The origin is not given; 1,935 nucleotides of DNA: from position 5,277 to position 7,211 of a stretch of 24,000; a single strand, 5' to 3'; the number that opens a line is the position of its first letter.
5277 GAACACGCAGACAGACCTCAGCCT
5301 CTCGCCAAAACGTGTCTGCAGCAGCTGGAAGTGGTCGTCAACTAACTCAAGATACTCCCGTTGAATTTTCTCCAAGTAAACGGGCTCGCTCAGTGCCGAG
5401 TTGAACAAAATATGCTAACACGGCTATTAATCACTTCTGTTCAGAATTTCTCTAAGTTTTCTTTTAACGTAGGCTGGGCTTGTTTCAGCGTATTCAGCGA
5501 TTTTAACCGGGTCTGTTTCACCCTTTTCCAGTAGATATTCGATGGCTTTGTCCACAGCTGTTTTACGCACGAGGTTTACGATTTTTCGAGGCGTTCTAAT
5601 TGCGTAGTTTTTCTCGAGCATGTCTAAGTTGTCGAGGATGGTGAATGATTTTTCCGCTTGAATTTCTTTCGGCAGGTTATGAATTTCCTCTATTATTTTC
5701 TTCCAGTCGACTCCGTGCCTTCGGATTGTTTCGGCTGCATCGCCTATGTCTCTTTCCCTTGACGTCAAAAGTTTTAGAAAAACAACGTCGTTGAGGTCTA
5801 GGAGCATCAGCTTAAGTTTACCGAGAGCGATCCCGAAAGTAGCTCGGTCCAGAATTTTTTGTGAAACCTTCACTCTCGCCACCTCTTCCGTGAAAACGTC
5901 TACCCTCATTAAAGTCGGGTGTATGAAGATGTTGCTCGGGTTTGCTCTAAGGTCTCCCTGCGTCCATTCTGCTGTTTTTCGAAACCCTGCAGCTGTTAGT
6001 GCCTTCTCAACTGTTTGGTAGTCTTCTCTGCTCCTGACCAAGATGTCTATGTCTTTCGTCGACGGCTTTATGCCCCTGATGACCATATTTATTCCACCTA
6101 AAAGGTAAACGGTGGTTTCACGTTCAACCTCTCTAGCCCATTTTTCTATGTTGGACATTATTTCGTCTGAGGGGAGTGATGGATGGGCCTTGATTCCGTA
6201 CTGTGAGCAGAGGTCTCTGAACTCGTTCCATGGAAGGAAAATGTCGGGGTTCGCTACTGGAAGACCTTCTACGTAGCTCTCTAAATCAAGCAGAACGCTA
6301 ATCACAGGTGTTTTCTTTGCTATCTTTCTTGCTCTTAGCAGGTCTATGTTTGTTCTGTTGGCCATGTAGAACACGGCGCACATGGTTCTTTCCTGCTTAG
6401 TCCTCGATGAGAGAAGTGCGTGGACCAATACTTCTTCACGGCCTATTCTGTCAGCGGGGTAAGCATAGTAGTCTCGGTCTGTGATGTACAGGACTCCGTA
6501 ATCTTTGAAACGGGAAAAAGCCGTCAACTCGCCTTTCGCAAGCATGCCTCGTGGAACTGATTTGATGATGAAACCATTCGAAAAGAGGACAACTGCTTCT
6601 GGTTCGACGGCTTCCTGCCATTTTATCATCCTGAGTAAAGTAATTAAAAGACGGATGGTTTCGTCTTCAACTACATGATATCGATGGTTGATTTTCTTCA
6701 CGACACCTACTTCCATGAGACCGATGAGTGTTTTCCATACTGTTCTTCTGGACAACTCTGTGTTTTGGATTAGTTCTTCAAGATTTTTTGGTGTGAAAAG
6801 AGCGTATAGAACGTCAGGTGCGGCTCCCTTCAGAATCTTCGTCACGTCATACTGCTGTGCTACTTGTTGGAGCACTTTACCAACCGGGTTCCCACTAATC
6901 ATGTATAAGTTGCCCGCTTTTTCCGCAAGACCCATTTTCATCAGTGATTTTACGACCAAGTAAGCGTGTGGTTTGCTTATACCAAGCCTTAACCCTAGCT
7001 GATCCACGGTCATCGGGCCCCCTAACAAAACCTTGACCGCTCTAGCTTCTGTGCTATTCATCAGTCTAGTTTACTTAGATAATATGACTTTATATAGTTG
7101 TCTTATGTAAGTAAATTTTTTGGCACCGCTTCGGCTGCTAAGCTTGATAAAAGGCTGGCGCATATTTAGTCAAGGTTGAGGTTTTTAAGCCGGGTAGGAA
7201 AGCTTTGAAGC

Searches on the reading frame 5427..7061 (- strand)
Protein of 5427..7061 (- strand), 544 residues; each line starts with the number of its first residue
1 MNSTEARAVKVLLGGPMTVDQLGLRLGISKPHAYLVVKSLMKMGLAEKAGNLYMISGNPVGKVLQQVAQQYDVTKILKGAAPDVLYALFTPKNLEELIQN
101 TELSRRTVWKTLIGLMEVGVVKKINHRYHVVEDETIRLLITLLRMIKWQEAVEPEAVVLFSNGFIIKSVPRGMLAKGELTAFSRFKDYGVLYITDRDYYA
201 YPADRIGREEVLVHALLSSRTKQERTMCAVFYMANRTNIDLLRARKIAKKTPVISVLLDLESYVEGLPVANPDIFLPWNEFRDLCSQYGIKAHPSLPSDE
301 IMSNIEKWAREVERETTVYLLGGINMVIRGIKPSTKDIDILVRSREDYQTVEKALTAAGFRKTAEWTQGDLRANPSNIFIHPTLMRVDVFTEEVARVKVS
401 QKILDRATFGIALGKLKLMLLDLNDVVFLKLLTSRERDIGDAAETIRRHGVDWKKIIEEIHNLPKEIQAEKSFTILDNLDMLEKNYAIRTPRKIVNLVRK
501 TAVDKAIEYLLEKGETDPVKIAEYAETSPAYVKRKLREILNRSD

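Call 3: search_protein_families(library=pfam, proteins=[window:5427-7061:-], max_evalue=1)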
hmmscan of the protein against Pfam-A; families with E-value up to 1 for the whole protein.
window:5427-7061:- (544 aa): 12 families
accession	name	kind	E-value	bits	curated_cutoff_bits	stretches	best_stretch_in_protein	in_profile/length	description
PF01978.25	TrmB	-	1.4e-11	44.5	25.6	2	2-49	7-55/68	Sugar-specific transcriptional regulator TrmB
PF19502.5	DUF6036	-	4.9e-05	23.6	23.6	1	317-462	21-135/164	Nucleotidyltransferase of unknown function (DUF6036)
PF24271.1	HVO_2833_C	-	8.9e-05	23.3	34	1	178-290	5-120/120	HVO_2833, C-terminal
PF25213.1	HVO_A0261_N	-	0.00033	20.9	35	1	84-130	16-63/86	HVO_A0261 N-terminal domain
PF09339.16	HTH_IclR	-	0.00068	19.8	22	1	14-48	16-50/52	IclR helix-turn-helix domain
PF08279.18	HTH_11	-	0.0015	18.8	25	1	94-119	18-43/55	HTH domain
PF14907.12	NTP_transf_5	-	0.0016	18.5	31.2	1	336-369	95-124/249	Uncharacterised nucleotidyltransferase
PF01022.26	HTH_5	-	0.0027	18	22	0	7-48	6-47/47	Bacterial regulatory protein, arsR family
PF12802.13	MarR_2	-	0.009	16.6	27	1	2-48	4-52/61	MarR family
PF01047.28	MarR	-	0.034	14.5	24.6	1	15-45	16-46/59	MarR family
PF22511.2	PBP2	-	0.13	12.4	27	0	24-49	29-51/63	PolB1 Binding Protein 2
PF11184.13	DUF2969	-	0.24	12.2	25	0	93-135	7-49/71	Protein of unknown function (DUF2969)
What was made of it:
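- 5427..7061 (-): Intact 544-aa gene: a fused regulator-NTase with domain order wHTH, wHTH, HVO_2833_C, DUF6036 NTase, wHTH. Pfam in call 3.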

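Call 4: search_protein_families(library=ncbifam, proteins=[window:5427-7061:-], max_evalue=1)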
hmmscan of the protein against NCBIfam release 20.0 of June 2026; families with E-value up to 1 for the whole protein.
window:5427-7061:- (544 aa): 6 families
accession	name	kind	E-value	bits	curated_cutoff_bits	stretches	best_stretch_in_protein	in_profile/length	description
NF053606.1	Sta1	subfamily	1.4e-06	28.4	80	1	91-126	34-69/100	Sta1 family transcriptional regulator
NF040939.2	trans_reg_lrs14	equivalog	3.5e-06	27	90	1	88-126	30-71/103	Lrs14 family HTH-type transcriptional regulator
TIGR01884.1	cas_HTH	subfamily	0.013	14.9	60.2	1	3-50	142-190/202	CRISPR-associated CARF protein Csa3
TIGR02404.1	trehalos_R_Bsub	equivalog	0.017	14.8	211.95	1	95-137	28-71/233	trehalose operon repressor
NF041176.1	GlyK_Thmprot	equivalog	0.073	12.3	550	1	439-484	200-245/397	glycerate 2-kinase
TIGR00122.1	birA_repr_reg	equivalog_domain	0.17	11.8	70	0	86-120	6-42/69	biotin operon repressor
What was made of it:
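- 6669..7058 (-): Two N-terminal winged-helix domains (aa 2-57 and 84-131) with a helical linker. TrmB E 1e-11; HVO_A0261_N, Sta1 and Lrs14 hits (calls 3, 4).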

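Call 8: find_encoding_contigs(protein=window:5427-7061:-, flank=10000, max_places=6)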
Protein window:5427-7061:- (544 aa): no gene with exactly this product is on record in the collection.

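Call 9: find_homologous_proteins(query=window:5427-7061:-)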
Query window:5427-7061:- (544 aa): 7 proteins with E <= 0.001 among 8000 candidates.
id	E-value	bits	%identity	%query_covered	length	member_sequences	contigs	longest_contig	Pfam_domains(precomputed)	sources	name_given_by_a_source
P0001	0.0e+0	1198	100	100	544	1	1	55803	PF01978.26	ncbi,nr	ncbi:MAG: helix-turn-helix domain-containing protein [Thaumarchaeota archaeon]|nr:helix-turn-helix d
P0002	2.3e-234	797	84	79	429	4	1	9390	PF24271.2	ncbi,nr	ncbi:MAG: hypothetical protein NZ941_06390 [Candidatus Caldarchaeum sp.]|nr:hypothetical protein [Ca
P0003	5.2e-187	641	53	99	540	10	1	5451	PF01047.29,PF13412.13,PF24271.2,PF01978.26,PF01022.27,PF09339.17,PF12802.14,PF13545.13,PF25213.2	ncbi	ncbi:MAG: helix-turn-helix domain-containing protein [Candidatus Caldarchaeum sp.]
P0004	1.9e-167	576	49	96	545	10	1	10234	PF08279.19,PF21476.5,PF24271.2,PF13730.13,PF13384.13,PF01978.26,PF01022.27,PF09339.17,PF12802.14,PF25213.2,PF01047.29,PF13412.13,PF02082.27,PF13551.13,PF22798.3,PF13545.13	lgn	-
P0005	2.3e-155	536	47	99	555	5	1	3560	PF13412.13,PF01978.26,PF12802.14,PF19502.6,PF25213.2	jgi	-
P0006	1.6e-86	309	35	90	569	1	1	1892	PF13412.13,PF01978.26,PF09339.17,PF12802.14,PF25213.2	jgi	-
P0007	1.4e-72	263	33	97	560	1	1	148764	PF01978.26,PF12802.14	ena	-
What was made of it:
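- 5427..7061 (-): 100% identical to a MAG protein and has 6 close homologues (call 9).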

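Call 11: find_encoding_contigs(protein=P0001, flank=10000)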
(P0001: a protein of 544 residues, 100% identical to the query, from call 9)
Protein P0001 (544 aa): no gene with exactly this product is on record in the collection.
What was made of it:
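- Tried and rejected: Looking up the 544-aa protein in the contig index found nothing, although an identical NCBI protein (P0001) exists (calls 8, 11).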

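Call 18: find_encoding_contigs(protein=P0003, flank=6000, max_places=3)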
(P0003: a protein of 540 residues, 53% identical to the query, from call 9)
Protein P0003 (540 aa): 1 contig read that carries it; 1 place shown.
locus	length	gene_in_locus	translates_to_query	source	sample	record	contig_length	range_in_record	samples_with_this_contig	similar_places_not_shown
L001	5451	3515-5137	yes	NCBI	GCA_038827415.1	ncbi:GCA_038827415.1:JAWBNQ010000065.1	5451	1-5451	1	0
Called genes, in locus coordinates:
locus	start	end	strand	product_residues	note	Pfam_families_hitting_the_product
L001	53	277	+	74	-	PF14438:SM-ATX (weak), PF01423:LSM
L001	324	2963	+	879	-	PF00690:Cation_ATPase_N, PF00122:E1-E2_ATPase, PF13246:Cation_ATPase, PF00702:Hydrolase, PF00689:Cation_ATPase_C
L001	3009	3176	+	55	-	PF01907:Ribosomal_L37e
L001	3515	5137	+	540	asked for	PF01022:HTH_5 (faint), PF01047:MarR (faint), PF01978:TrmB, PF09339:HTH_IclR (weak), PF12802:MarR_2 (faint), PF13412:HTH_24 (faint), PF13545:HTH_Crp_2 (faint), PF25213:HVO_A0261_N (weak), +1 more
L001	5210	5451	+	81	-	PF14066:DUF4256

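Call 19: find_encoding_contigs(protein=P0004, flank=6000, max_places=3)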
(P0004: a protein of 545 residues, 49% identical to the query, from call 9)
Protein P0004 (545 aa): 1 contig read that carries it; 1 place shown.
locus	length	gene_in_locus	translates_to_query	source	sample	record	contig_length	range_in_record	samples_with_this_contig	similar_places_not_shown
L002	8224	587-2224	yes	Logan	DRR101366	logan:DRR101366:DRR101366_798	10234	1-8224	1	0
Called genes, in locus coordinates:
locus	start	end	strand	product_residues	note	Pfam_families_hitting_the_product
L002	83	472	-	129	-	PF01243:PNPOx_N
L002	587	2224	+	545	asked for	PF01022:HTH_5 (weak), PF01047:MarR (faint), PF01978:TrmB (weak), PF02082:Rrf2 (faint), PF08279:HTH_11 (weak), PF09339:HTH_IclR (faint), PF25213:HVO_A0261_N (weak), PF24271:HVO_2833_C (weak), +8 more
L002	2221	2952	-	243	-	PF00483:NTP_transferase, PF12804:NTP_transf_3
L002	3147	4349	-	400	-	PF00005:ABC_tran, PF13304:AAA_21, PF27219:MJ0874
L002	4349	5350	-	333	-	PF01032:FecCD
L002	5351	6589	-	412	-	PF01497:Peripla_BP_2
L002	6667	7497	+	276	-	PF00941:FAD_binding_5, PF03450:CO_deh_flav_C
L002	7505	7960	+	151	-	PF00111:Fer2, PF13085:Fer2_3 (weak), PF01799:Fer2_2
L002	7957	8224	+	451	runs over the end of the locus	PF01315:Ald_Xan_dh_C, PF02738:MoCoBD_1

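Call 20: find_encoding_contigs(protein=P0007, flank=6000, max_places=3)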
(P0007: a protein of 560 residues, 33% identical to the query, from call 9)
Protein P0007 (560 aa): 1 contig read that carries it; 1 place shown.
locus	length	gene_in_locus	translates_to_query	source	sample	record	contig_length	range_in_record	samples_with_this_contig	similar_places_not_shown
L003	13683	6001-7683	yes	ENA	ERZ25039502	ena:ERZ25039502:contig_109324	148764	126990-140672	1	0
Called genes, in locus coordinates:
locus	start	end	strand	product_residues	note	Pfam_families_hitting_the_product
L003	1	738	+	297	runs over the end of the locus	PF00005:ABC_tran, PF13304:AAA_21 (faint), PF02463:SMC_N (weak)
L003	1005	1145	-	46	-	-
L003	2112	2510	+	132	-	PF13173:AAA_14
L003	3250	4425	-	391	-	PF03237:Terminase_6N, PF17289:Terminase_6C (faint)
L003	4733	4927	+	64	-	-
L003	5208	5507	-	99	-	-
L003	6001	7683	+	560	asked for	PF01978:TrmB (weak), PF12802:MarR_2 (faint)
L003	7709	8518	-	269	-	PF01061:ABC2_membrane (weak), PF12679:ABC2_membrane_2, PF12730:ABC2_membrane_4, PF12698:ABC2_membrane_3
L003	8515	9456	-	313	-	PF00005:ABC_tran, PF13304:AAA_21, PF13732:DrrA1-3_C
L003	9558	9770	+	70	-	-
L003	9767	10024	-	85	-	-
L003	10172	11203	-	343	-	PF27529:AMPT (faint), PF05343:Peptidase_M42, PF01546:Peptidase_M20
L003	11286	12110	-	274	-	PF04015:DUF362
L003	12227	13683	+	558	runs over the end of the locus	PF13192:Thioredoxin_3, PF00890:FAD_binding_2 (weak), PF01134:GIDA (weak), PF01266:DAO (faint), PF07992:Pyr_redox_2, PF12831:FAD_oxidored (weak), PF13738:Pyr_redox_3, PF00070:Pyr_redox, +2 more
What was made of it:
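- Most chromosomal copies, including this one, are not next to replication genes (calls 18-20).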

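Call 26: find_homologous_proteins(query=A3, max_evalue=0.00001)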
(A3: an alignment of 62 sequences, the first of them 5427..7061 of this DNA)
Query A3 (62 sequences) (544 aa, profile of the alignment): 7 proteins with E <= 0.00001 among 8000 candidates.
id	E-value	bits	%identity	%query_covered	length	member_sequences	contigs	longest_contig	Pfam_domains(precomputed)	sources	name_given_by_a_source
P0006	2.3e-202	691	35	90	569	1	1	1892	PF13412.13,PF01978.26,PF09339.17,PF12802.14,PF25213.2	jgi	-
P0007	4.3e-188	644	33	97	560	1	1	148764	PF01978.26,PF12802.14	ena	-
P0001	6.2e-182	624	100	100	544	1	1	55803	PF01978.26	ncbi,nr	ncbi:MAG: helix-turn-helix domain-containing protein [Thaumarchaeota archaeon]|nr:helix-turn-helix d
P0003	1.5e-179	616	53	99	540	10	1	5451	PF01047.29,PF13412.13,PF24271.2,PF01978.26,PF01022.27,PF09339.17,PF12802.14,PF13545.13,PF25213.2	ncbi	ncbi:MAG: helix-turn-helix domain-containing protein [Candidatus Caldarchaeum sp.]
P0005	8.1e-176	604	47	99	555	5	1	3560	PF13412.13,PF01978.26,PF12802.14,PF19502.6,PF25213.2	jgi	-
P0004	3.3e-173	595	49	96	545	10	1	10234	PF08279.19,PF21476.5,PF24271.2,PF13730.13,PF13384.13,PF01978.26,PF01022.27,PF09339.17,PF12802.14,PF25213.2,PF01047.29,PF13412.13,PF02082.27,PF13551.13,PF22798.3,PF13545.13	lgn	-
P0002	1.8e-139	484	84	79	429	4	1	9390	PF24271.2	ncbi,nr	ncbi:MAG: hypothetical protein NZ941_06390 [Candidatus Caldarchaeum sp.]|nr:hypothetical protein [Ca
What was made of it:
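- Tried and rejected: Repeating it with the 62-sequence alignment returned only the same 7 proteins (call 26).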

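Call 30: find_related_loci(query=A1, collection=viral_contigs, flank=6000)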
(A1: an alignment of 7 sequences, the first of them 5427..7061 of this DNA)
Query A1 (544 aa) in viral_contigs; peptide patterns used: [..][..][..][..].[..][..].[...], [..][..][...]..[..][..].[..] (x = any residue, [..] = any of these).
35 stretches matched a pattern, but none encodes a relative of the query by tblastn (E <= 1e-3).

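Call 33: find_related_loci(query=A4, collection=genome_contigs, flank=6000)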
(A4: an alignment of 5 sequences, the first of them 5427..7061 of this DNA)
Query A4 (544 aa) in genome_contigs; peptide patterns used: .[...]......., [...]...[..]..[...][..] (x = any residue, [..] = any of these).
41 stretches matched a pattern; 12 encode a relative of the query (tblastn E <= 1e-3); 12 distinct loci.
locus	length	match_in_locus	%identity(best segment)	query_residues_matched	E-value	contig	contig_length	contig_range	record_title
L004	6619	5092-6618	77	1-509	0e+0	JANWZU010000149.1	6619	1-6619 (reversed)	MAG: Candidatus Caldarchaeum sp. isolate SKYG59 k141_11727, whole genome shotgun sequence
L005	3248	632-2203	49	16-539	0e+0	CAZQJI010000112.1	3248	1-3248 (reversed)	MAG TPA_asm: uncultured Bacteroidota bacterium isolate binchicken_co71_50 genome assembly, contig: NODE_12931_length_324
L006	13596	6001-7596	49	1-532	2e-172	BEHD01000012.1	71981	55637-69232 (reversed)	Archaeon HR01 DNA, contig: NODE_168_12, isolate: HRbin01, whole genome shotgun sequence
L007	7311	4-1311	57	103-538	6e-170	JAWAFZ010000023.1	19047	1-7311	MAG: Candidatus Caldarchaeum sp. isolate QQ_201912_bins_79 QQ_201912_bins_79_scaffold_23, whole genome shotgun sequence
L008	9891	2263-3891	29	1-544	2e-79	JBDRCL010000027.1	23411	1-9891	MAG: Methanobacteriota archaeon isolate MEGAHIT-group-1.183 k141_1925866, whole genome shotgun sequence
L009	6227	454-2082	29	1-544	6e-79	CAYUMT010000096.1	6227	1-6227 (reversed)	MAG TPA_asm: Candidatus Hadarchaeota archaeon isolate SRP323688_co1_140 genome assembly, contig: NODE_17471_length_6227_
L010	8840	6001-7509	32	14-523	4e-74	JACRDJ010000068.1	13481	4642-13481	MAG: Candidatus Iainarchaeum archaeon isolate NC_groundwater_1669_Pr3_B-0.1um_52_7 SR-2_scaffold_141_1526429, whole geno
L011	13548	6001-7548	30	1-523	2e-72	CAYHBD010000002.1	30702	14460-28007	MAG TPA_asm: uncultured archaeon isolate ERP119294_co2_134 genome assembly, contig: k141_5088678, whole genome shotgun s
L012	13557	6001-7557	30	38-544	4e-62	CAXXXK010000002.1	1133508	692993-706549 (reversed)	MAG: Nitrosopumilaceae archaeon isolate 4b386b16-8405-44da-8ebe-161c79b4820c genome assembly, contig: contig_2, whole ge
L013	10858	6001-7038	31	166-513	4e-47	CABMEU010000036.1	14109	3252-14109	uncultured archaeon isolate LFW-252_2 genome assembly, contig: LFW2522_41, whole genome shotgun sequence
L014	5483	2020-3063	29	169-526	2e-42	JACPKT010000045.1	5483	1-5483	MAG: Candidatus Iainarchaeum archaeon isolate NC_groundwater_502_Ag_S-0.1um_40_6 S35_SO-1_scaffold_156976, whole genome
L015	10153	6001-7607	55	1-536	3e-167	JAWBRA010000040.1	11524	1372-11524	MAG: Candidatus Caldarchaeum sp. isolate JZ-1_201705_bins_59 JZ-1_201705_bins_59_scaffold_40, whole genome shotgun seque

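Call 37: predict_structure(alignment_id=A3)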
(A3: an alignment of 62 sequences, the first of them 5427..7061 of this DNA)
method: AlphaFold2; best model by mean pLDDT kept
length: 544 residues; sequences in the alignment: 62
mean_pLDDT: 94.3   pTM: 0.85
mean pLDDT of the five models: 94.3, 93.7, 92.9, 92.3, 91.8
residues with pLDDT >= 90: 470; 70-90: 72; 50-70: 1; < 50: 1
segments of 3 or more residues with pLDDT < 50: none
pLDDT, mean of each block of 10 residues (from residue 1): 96 97 98 97 95 97 97 96 93 91 94 97 96 95 90 94 92 97 98 97 94 98 98 95 89 92 90 96 97 90 95 98 95 93 98 98 90 94 95 94 96 97 97 88 94 96 91 92 89 94 93 93 92 92 68
secondary structure, 60 per line:
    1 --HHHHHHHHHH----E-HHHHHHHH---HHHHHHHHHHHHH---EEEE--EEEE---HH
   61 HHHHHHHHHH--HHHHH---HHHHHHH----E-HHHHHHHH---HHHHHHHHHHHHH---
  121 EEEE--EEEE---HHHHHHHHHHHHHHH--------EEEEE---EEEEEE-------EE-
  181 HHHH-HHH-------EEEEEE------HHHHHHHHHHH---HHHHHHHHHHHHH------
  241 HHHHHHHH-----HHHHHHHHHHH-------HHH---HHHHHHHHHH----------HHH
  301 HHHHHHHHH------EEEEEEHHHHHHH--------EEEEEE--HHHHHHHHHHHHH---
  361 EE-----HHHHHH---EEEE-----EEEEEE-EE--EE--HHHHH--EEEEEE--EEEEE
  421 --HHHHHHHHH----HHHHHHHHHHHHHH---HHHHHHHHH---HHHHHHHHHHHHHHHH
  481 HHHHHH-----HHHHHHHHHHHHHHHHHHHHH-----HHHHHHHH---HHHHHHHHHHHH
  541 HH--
elements in order: H3-12 H19-26 H30-42 E46-49 E52-55 H59-70 H73-77 H81-87 H94-101 H105-117 E121-124 E127-130 H134-148 E157-161 E165-170 H181-184 E196-201 H208-218 H222-234 H241-248 H254-264 H278-287 H298-309 E316-321 H322-328 E337-342 H345-357 H368-373 E377-380 E386-391 H401-405 E408-413 E416-420 H423-431 H436-449 H453-461 H465-486 H492-512 H518-525 H529-542
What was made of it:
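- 6669..7058 (-): Secondary structure of the model (call 37).
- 5430..5675 (-): C-terminal helical region ending in a third wHTH (aa 463-544). The model shows helices 465-542 (call 37).
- On Pol-beta-superfamily minimal NTase fold: The model shows helix, strand, GG, helix, strand (DxD), helix (call 37).
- The model is confident over the full length (call 37).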
